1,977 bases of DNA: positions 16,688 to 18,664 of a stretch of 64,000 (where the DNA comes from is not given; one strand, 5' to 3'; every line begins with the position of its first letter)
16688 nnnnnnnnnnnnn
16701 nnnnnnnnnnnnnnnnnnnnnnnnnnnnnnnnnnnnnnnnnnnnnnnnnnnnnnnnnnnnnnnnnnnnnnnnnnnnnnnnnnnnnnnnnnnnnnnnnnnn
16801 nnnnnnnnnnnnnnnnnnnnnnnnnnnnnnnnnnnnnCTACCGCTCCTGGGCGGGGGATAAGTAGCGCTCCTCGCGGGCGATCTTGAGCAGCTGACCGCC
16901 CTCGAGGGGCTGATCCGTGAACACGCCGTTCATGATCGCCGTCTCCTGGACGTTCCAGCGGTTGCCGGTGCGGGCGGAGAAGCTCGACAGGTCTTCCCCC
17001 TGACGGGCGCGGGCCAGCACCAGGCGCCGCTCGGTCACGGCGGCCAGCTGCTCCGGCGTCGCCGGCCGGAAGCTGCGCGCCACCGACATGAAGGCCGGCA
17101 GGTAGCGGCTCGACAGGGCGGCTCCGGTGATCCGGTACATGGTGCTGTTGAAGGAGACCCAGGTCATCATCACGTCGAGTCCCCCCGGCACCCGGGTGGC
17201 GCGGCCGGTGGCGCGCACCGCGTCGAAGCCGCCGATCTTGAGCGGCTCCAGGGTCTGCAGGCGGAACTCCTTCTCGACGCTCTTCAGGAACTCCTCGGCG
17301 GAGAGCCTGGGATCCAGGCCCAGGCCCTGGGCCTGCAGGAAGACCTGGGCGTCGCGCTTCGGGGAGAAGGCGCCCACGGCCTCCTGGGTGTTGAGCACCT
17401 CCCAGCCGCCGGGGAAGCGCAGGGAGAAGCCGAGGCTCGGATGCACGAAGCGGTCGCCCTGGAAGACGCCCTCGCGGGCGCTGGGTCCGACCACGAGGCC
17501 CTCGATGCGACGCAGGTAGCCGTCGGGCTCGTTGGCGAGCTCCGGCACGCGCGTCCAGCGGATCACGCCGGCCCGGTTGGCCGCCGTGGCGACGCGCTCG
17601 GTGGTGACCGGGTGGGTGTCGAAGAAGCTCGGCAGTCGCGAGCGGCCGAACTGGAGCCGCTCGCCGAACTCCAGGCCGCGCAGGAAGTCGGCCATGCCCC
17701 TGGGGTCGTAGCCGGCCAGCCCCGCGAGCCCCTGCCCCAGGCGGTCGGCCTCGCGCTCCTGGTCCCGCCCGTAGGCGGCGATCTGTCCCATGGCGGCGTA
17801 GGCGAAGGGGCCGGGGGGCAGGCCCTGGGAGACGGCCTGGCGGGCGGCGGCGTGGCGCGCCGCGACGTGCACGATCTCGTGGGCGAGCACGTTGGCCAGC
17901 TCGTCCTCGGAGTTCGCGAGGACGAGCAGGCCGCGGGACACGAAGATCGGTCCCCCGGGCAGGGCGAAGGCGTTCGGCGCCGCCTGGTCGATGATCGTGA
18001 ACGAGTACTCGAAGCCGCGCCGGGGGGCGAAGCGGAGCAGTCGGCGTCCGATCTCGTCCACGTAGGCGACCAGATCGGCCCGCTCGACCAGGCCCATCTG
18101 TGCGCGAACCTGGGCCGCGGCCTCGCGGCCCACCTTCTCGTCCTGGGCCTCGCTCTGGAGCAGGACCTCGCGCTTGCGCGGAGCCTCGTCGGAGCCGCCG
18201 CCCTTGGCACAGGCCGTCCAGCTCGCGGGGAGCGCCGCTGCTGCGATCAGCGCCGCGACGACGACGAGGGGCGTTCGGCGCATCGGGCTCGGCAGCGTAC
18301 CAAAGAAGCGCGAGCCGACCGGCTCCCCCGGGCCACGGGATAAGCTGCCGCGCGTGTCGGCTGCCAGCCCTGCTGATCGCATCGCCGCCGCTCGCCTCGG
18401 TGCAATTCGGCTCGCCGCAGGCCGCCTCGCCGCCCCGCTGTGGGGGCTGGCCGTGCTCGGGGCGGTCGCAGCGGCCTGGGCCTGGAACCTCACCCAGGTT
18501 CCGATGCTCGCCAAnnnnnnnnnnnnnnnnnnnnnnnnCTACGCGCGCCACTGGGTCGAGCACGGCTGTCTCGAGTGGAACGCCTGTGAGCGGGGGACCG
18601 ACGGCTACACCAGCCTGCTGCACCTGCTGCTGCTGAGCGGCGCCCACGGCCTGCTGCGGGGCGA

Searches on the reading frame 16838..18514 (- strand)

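Call 19: search_protein_families(library=pfam, proteins=[window:16838-18514:-], max_evalue=0.001)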
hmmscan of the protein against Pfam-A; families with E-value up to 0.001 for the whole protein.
window:16838-18514:- (558 aa): 1 family
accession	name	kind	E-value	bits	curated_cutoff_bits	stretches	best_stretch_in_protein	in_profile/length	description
PF01435.24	Peptidase_M48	-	1.2e-28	100.6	20.3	1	150-314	5-185/186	Peptidase family M48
